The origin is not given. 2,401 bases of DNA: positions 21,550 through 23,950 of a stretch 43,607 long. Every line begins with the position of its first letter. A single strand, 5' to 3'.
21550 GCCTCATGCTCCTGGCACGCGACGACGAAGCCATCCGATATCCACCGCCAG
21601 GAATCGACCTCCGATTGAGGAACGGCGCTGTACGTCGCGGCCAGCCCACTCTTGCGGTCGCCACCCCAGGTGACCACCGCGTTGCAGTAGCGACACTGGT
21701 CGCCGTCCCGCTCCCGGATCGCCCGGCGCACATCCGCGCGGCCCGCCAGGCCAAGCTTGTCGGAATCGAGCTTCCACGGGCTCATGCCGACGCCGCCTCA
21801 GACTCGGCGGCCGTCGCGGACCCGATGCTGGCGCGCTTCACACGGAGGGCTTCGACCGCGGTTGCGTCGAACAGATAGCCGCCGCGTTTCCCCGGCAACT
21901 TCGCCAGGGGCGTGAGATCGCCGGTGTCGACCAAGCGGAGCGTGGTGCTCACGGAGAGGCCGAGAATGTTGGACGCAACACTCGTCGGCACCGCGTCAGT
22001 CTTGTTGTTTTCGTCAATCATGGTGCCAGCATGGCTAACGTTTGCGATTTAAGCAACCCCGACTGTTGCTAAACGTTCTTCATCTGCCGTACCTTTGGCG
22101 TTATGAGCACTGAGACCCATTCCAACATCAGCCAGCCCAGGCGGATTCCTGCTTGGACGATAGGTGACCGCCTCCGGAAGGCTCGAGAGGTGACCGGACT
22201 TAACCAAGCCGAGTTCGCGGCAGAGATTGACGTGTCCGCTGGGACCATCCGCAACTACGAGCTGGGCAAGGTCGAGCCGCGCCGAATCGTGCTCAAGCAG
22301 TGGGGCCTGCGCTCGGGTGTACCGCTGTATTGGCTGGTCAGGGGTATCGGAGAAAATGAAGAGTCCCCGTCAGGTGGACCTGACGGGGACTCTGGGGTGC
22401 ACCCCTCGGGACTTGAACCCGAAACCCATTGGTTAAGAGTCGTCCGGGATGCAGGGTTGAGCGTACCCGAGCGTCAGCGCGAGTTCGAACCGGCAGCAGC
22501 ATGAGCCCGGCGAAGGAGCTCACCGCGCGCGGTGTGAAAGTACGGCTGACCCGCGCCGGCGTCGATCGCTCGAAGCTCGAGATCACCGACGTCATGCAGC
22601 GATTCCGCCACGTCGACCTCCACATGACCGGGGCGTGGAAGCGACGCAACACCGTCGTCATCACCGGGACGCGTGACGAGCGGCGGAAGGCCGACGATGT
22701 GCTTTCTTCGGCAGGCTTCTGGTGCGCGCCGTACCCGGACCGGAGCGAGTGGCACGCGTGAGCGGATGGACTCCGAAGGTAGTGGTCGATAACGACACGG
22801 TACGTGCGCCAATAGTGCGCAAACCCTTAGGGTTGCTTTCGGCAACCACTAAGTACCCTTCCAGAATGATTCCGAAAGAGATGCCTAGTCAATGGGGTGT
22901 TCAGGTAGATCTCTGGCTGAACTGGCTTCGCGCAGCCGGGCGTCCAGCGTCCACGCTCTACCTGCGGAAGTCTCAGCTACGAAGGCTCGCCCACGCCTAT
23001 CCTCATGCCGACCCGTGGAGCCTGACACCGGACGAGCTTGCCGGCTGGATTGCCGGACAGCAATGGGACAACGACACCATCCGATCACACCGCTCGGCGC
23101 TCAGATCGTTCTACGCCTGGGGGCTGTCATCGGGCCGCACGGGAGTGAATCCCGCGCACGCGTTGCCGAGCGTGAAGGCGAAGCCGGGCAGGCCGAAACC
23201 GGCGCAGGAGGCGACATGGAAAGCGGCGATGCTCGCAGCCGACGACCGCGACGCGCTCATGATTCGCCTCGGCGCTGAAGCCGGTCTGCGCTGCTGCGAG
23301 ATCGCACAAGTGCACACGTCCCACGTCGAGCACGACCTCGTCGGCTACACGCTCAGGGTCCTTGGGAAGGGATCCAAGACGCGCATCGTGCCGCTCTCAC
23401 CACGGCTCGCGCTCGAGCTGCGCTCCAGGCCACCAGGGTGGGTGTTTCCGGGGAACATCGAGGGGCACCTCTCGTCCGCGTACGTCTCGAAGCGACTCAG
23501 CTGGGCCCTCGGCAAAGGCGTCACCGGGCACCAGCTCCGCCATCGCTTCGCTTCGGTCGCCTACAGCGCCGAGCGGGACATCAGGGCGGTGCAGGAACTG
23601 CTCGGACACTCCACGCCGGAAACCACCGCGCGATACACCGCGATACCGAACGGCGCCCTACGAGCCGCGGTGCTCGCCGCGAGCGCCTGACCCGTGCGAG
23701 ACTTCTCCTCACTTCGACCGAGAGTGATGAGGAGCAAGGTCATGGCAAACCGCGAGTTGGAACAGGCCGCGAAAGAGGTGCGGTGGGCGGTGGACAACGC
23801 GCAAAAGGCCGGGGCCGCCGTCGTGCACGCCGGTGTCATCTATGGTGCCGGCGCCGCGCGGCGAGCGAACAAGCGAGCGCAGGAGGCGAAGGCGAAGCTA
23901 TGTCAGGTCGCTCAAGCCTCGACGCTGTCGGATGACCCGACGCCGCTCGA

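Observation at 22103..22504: attP (3' half of tRNA-Lys) lies inside the repressor ORF: an integration-dependent immunity-type switch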

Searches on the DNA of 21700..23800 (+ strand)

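Call 5: search_dna_similar(query=window:21700-23800:+, collection=phages, mode=distant, max_rows=25)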
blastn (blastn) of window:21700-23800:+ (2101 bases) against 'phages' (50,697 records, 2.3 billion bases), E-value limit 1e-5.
Records with a match: 37; places in all: 37; records where one place covers at least 80% of the query: 0.
Best place of each record, by identity: 90-95% 32; 80-90% 2; 60-80% 3.
By first word of the organism name: Brevibacterium 32; Gordonia 5.
By host as written in the record: Brevibacterium aurantiacum SMQ-1335 32; Gordonia terrae 3612 2; Gordonia malaquae BEN700 2; Gordonia rubripertincta Grub38 1.
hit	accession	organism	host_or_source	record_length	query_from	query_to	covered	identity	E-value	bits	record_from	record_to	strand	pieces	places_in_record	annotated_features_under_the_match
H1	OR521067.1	Gordonia phage Rahul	Gordonia rubripertincta Grub38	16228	1624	1930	15%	66.9%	2e-8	68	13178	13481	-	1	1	19: tyrosine integrase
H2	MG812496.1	Gordonia phage SallySpecial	Gordonia terrae 3612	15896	1839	1930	4%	76.3%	7e-7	63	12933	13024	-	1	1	integrase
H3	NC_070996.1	Gordonia phage SallySpecial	Gordonia terrae 3612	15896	1839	1930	4%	76.3%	7e-7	63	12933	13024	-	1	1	integrase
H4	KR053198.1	Gordonia phage GMA5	Gordonia malaquae BEN700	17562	1859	1910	2%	86.5%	7e-7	64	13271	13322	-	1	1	putative integrase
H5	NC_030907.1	Gordonia phage GMA5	Gordonia malaquae BEN700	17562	1859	1910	2%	86.5%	7e-7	64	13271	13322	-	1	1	integrase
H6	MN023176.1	Brevibacterium phage AGM1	Brevibacterium aurantiacum SMQ-1335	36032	698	737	2%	92.5%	8e-6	60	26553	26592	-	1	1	immunity repressor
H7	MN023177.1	Brevibacterium phage AGM2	Brevibacterium aurantiacum SMQ-1335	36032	698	737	2%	92.5%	8e-6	60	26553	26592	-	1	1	immunity repressor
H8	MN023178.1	Brevibacterium phage AGM3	Brevibacterium aurantiacum SMQ-1335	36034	698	737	2%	92.5%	8e-6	60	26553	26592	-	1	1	immunity repressor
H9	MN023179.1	Brevibacterium phage AGM4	Brevibacterium aurantiacum SMQ-1335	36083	698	737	2%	92.5%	8e-6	60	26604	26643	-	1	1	immunity repressor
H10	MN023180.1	Brevibacterium phage AGM5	Brevibacterium aurantiacum SMQ-1335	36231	698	737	2%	92.5%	8e-6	60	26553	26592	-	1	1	immunity repressor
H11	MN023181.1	Brevibacterium phage AGM6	Brevibacterium aurantiacum SMQ-1335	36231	698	737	2%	92.5%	8e-6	60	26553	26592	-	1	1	immunity repressor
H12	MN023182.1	Brevibacterium phage AGM7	Brevibacterium aurantiacum SMQ-1335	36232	698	737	2%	92.5%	8e-6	60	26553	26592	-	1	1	immunity repressor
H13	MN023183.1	Brevibacterium phage AGM8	Brevibacterium aurantiacum SMQ-1335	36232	698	737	2%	92.5%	8e-6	60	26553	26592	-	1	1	immunity repressor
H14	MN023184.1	Brevibacterium phage AGM9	Brevibacterium aurantiacum SMQ-1335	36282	698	737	2%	92.5%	8e-6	60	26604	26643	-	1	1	immunity repressor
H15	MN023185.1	Brevibacterium phage AGM10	Brevibacterium aurantiacum SMQ-1335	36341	698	737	2%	92.5%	8e-6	60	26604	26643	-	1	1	immunity repressor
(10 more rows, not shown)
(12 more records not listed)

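Call 6: search_rna_families(source=window, start=22000, end=22900, threshold=evalue, max_evalue=10, show_alignments=2)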
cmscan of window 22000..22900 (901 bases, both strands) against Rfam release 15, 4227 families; matches with E-value up to 10: 6.
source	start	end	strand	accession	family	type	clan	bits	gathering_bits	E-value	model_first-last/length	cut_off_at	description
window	22397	22452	+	RF04354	Plastid-ycf2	Cis-reg;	-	24.2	65.7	0.019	1-75/75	no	Plastid-ycf2 5UTR RNA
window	22399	22452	-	RF01684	mascRNA-menRNA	Gene;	-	21.7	42.5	0.11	1-56/56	no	MALAT1-associated small cytoplasmic RNA/MEN beta RNA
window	22337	22408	-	RF04005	mir-4599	Gene; miRNA;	-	19.7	100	0.12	1-82/82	no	mir-4599 microRNA precursor family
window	22345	22413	-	RF02621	BSnc120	Gene; sRNA;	-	17.8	114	0.62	1-88/88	no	Brucella sRNA 120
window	22398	22452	-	RF00005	tRNA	Gene; tRNA;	CL00001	16.5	29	2.3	1-71/71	no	tRNA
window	22312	22395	-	RF02469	Ms_IGR-7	Gene; sRNA;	-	16.2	45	1.8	1-118/118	no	Actinobacteria sRNA Ms_IGR-7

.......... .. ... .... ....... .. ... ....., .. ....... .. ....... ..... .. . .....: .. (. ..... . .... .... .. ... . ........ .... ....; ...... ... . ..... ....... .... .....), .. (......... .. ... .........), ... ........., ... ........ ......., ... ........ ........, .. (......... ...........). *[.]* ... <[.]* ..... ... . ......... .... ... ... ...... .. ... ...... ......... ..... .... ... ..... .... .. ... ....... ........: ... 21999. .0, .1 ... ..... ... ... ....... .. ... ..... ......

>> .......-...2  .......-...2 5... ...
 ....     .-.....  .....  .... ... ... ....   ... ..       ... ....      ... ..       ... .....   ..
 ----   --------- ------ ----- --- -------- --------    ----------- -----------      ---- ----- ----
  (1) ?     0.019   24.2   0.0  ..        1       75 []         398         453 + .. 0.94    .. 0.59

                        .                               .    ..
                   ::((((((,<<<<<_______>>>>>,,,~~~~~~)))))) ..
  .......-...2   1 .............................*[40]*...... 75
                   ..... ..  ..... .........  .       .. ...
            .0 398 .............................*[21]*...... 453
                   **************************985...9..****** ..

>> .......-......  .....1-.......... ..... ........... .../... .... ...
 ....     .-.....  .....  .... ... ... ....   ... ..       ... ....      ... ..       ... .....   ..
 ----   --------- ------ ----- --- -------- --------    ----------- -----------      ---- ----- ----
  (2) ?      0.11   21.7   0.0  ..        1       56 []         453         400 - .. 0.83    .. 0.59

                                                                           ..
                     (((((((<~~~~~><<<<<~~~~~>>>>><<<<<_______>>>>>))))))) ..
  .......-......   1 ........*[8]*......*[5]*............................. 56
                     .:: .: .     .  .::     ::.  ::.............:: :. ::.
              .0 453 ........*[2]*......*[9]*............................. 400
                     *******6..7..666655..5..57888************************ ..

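Call 7: get_annotated_region(hit=H6, flank=3000)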
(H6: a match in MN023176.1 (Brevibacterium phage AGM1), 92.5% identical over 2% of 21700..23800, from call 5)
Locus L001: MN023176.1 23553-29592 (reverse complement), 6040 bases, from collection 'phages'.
description: Brevibacterium phage AGM1, complete genome.
organism: Brevibacterium phage AGM1 (NCBI taxid 2591411)
taxonomy: Viruses; Duplodnaviria; Heunggongvirae; Uroviricota; Caudoviricetes; Agmunavirus; Agmunavirus AGM1
host: Brevibacterium aurantiacum SMQ-1335; source: -; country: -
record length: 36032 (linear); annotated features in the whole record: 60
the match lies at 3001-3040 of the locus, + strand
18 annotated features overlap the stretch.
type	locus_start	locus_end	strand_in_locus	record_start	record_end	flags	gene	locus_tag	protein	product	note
CDS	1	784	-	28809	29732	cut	-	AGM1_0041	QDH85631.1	DNA-binding protein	gp41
CDS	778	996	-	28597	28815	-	-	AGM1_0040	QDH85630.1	hypothetical protein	gp40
CDS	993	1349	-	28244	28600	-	-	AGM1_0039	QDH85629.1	hypothetical protein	gp39; orf 39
CDS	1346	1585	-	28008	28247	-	-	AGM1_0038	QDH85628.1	hypothetical protein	gp38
CDS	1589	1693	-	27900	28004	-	-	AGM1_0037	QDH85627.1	hypothetical protein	gp37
CDS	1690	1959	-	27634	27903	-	-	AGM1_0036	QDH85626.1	hypothetical protein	gp36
CDS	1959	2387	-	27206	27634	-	-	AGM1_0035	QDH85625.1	hypothetical protein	gp35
CDS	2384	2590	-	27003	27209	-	-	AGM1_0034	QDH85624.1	excisionase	gp34; excisionase Xis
CDS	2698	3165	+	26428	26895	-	-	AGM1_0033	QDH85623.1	immunity repressor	gp33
CDS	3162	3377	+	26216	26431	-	-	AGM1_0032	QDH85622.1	hypothetical protein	gp32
CDS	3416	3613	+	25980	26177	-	-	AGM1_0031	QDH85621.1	integrase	gp31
CDS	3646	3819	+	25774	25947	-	-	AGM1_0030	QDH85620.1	hypothetical protein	gp30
CDS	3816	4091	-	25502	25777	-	-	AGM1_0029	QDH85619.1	hypothetical protein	gp29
CDS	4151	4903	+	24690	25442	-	-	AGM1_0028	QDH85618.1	hypothetical protein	gp28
CDS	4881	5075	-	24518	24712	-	-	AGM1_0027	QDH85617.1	hypothetical protein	gp27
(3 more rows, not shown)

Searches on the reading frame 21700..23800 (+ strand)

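Call 45: search_protein_families(library=phrogs, proteins=[L001:3162-3377:+], max_evalue=0.01)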
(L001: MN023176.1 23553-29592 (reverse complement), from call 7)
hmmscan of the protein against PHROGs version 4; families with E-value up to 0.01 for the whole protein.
L001:3162-3377:+ (71 aa): 1 family
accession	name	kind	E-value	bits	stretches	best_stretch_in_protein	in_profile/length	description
phrog_12356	-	unknown function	0.008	17.4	1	19-61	10-52/101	-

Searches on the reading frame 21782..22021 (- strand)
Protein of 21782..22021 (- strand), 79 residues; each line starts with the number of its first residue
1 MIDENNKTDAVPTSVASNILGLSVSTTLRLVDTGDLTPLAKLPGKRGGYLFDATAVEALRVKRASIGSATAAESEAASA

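Call 4: search_protein_families(library=pfam, proteins=[window:21782-22021:-], max_evalue=0.01)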
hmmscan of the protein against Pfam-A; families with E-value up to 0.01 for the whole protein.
window:21782-22021:- (79 aa): 1 family
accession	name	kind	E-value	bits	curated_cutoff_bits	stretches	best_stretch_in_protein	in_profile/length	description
PF12728.13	HTH_17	-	0.00012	22.7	27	1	16-59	7-46/51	Helix-turn-helix domain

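Call 45: search_protein_families(library=phrogs, proteins=[window:21782-22021:-], max_evalue=0.01)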
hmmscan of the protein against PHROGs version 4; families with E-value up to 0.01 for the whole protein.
window:21782-22021:- (79 aa): 0 families

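Call 74: search_protein_families(library=ncbifam, proteins=[window:21782-22018:-], max_evalue=0.01)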
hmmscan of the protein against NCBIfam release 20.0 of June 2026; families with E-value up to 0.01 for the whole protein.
window:21782-22018:- (78 aa): 0 families
